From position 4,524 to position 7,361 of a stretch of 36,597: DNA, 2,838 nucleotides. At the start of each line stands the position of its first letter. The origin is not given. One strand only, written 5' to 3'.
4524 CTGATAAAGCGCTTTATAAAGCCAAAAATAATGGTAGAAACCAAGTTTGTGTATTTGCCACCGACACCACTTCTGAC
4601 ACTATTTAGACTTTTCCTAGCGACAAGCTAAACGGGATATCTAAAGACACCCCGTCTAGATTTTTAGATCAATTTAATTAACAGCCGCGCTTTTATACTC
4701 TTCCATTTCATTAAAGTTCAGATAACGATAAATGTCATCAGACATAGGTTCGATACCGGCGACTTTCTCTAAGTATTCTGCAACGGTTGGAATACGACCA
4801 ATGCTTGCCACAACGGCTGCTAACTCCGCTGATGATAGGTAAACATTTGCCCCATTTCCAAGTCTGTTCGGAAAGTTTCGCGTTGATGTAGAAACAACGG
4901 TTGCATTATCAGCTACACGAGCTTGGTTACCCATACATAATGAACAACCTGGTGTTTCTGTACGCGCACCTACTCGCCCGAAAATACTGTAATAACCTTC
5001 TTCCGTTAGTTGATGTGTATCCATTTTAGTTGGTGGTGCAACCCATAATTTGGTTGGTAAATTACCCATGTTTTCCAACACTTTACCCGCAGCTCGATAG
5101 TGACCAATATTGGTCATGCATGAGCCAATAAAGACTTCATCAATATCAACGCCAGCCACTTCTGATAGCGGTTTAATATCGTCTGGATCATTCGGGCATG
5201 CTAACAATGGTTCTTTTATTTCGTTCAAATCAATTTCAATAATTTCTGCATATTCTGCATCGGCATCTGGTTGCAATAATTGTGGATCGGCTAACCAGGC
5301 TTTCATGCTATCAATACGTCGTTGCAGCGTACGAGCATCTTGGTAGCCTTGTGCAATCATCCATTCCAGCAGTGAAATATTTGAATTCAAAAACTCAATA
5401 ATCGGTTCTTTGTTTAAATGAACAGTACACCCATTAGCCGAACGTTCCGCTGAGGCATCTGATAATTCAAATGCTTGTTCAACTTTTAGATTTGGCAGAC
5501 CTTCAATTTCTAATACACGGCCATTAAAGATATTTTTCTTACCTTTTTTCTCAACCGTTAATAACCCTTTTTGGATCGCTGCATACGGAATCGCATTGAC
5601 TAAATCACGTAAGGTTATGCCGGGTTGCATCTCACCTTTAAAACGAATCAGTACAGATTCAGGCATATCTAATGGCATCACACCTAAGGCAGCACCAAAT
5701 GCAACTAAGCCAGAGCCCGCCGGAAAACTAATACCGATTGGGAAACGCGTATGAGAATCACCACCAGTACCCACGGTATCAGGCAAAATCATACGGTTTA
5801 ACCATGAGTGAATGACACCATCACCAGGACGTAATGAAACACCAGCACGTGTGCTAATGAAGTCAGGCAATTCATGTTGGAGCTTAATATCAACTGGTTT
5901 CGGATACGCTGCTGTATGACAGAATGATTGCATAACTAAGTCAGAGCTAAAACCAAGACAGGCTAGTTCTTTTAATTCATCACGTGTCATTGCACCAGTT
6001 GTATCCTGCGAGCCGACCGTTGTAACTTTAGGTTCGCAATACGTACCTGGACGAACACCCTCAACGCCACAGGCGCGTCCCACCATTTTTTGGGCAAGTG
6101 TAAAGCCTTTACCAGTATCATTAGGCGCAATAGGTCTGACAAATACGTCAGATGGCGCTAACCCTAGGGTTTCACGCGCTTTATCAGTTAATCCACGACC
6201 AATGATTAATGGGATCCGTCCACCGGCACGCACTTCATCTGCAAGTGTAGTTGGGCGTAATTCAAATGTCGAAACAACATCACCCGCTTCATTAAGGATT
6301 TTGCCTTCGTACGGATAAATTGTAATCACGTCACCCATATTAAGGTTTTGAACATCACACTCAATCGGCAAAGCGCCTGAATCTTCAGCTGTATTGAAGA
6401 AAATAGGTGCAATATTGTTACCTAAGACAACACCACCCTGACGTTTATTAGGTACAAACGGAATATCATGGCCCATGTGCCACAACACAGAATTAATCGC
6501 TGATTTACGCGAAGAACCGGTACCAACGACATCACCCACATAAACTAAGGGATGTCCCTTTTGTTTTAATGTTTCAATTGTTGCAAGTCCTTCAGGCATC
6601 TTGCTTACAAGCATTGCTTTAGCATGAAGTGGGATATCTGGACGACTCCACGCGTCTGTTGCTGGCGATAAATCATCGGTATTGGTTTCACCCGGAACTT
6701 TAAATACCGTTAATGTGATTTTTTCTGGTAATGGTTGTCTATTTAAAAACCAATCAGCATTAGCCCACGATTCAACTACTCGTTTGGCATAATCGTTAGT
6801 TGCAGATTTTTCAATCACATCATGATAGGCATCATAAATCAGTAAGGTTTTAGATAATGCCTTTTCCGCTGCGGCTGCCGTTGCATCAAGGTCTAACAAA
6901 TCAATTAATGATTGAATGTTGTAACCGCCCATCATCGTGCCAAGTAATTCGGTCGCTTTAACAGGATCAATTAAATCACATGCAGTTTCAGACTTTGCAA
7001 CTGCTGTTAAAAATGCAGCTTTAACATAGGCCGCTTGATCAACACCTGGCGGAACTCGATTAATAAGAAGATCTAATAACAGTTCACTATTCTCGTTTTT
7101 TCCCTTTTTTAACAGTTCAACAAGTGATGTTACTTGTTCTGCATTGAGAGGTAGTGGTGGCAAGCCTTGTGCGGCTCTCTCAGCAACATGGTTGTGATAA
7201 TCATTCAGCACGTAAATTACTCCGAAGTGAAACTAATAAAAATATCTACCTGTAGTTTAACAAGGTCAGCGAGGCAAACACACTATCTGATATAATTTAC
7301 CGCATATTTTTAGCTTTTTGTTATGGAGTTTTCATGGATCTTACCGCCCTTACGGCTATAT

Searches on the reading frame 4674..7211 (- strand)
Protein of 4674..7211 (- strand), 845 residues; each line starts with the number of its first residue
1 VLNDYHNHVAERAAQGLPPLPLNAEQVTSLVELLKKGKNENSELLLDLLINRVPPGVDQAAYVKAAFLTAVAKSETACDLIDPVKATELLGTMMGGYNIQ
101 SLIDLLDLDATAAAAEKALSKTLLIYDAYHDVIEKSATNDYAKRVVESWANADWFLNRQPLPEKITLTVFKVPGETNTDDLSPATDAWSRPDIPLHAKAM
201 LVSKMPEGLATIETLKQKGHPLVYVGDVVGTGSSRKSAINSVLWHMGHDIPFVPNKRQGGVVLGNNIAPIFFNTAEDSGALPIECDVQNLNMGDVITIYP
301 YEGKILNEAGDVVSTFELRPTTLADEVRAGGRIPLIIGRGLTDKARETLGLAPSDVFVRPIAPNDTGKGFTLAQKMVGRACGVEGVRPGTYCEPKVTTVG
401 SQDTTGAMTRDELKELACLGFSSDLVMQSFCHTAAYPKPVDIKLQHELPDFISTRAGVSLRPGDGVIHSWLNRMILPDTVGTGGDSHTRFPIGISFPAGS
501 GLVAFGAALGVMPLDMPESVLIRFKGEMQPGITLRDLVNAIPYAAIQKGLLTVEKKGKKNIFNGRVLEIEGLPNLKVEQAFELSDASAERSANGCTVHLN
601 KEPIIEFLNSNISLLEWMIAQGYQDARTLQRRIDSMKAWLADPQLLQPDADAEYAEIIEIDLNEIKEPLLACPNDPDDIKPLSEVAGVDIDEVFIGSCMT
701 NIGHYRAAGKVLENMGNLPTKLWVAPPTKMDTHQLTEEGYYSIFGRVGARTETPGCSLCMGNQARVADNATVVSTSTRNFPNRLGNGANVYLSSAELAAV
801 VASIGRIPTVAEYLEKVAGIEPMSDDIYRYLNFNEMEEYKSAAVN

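Call 5: search_protein_families(library=pfam, proteins=[window:4674-7211:-], max_evalue=0.00001)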
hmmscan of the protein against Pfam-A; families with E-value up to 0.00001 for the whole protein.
window:4674-7211:- (845 aa): 3 families
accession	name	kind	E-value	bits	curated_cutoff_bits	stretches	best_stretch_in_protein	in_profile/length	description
PF06434.19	Aconitase_2_N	-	9.4e-105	349.2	27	1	167-370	1-204/204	Aconitate hydratase 2 N-terminus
PF11791.14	Aconitase_B_N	-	3.2e-63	212.8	25.8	1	4-155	1-153/153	Aconitate B N-terminal domain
PF00330.25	Aconitase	-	9.9e-39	134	28.7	1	460-803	102-461/463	Aconitase family (aconitate hydratase)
